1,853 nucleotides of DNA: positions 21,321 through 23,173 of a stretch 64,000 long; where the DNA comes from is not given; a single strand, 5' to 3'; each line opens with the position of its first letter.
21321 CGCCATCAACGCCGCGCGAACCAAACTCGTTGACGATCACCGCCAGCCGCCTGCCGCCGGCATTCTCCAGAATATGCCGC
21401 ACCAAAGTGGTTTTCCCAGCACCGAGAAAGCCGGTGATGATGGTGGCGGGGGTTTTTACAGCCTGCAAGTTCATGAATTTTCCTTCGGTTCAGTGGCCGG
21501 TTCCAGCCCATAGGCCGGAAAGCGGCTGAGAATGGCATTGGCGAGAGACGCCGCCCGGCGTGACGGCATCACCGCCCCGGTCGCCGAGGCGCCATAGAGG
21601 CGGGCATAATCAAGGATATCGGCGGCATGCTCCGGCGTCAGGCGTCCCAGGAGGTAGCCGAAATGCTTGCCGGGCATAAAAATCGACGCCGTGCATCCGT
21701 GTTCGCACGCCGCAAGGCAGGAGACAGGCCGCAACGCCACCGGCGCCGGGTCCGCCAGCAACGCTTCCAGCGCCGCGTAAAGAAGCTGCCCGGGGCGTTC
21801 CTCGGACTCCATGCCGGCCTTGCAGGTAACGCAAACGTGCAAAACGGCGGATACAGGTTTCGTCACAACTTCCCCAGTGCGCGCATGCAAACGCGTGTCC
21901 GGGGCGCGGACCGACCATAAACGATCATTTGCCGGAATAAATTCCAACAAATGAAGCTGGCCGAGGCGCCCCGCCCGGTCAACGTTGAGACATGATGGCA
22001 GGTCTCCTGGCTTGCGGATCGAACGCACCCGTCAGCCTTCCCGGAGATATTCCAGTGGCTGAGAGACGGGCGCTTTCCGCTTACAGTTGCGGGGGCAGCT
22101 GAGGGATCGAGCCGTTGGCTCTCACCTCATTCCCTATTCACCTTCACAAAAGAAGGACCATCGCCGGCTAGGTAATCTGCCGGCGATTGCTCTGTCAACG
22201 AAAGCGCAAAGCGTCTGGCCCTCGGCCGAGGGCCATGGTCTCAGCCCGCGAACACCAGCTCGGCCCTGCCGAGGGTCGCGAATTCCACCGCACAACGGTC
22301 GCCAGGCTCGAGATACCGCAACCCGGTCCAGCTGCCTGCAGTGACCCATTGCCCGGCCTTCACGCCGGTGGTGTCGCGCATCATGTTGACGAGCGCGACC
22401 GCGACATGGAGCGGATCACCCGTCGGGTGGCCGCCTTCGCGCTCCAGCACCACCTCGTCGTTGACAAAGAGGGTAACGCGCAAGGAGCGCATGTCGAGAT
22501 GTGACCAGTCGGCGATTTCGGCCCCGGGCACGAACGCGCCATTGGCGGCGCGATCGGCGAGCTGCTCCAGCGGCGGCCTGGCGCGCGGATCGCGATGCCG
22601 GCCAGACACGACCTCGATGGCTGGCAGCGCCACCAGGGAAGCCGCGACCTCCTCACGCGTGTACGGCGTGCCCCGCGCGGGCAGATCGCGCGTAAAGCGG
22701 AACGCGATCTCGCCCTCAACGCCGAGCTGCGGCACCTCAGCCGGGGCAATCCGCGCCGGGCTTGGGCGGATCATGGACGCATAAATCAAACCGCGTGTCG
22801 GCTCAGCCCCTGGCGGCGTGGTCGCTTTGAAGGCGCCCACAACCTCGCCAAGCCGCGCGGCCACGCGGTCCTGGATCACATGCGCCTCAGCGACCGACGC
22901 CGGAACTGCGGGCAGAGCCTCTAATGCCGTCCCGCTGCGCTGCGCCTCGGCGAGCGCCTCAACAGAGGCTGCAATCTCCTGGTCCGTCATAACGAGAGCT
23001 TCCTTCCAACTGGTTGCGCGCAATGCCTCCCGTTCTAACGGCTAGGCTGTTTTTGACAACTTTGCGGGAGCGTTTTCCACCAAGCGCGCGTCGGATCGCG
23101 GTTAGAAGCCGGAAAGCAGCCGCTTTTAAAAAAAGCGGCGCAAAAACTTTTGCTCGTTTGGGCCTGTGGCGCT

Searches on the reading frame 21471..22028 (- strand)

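Call 36: search_protein_families(library=pfam, proteins=[window:21471-22028:-], max_evalue=0.00001)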
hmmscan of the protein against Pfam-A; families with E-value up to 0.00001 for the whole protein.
window:21471-22028:- (185 aa): 1 family
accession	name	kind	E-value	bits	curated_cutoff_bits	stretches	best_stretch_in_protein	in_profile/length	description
PF07845.16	DUF1636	-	1.8e-21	77.2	31.6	1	63-172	1-117/117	Protein of unknown function (DUF1636)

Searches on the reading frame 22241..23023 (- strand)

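Call 37: search_protein_families(library=pfam, proteins=[window:22241-23023:-], max_evalue=0.00001)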
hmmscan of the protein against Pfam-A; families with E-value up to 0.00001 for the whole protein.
window:22241-23023:- (260 aa): 1 family
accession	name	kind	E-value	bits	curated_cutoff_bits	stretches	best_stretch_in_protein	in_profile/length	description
PF01557.24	FAA_hydrolase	-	3.8e-09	37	23.9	1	84-255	42-210/214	Fumarylacetoacetate (FAA) hydrolase C-terminal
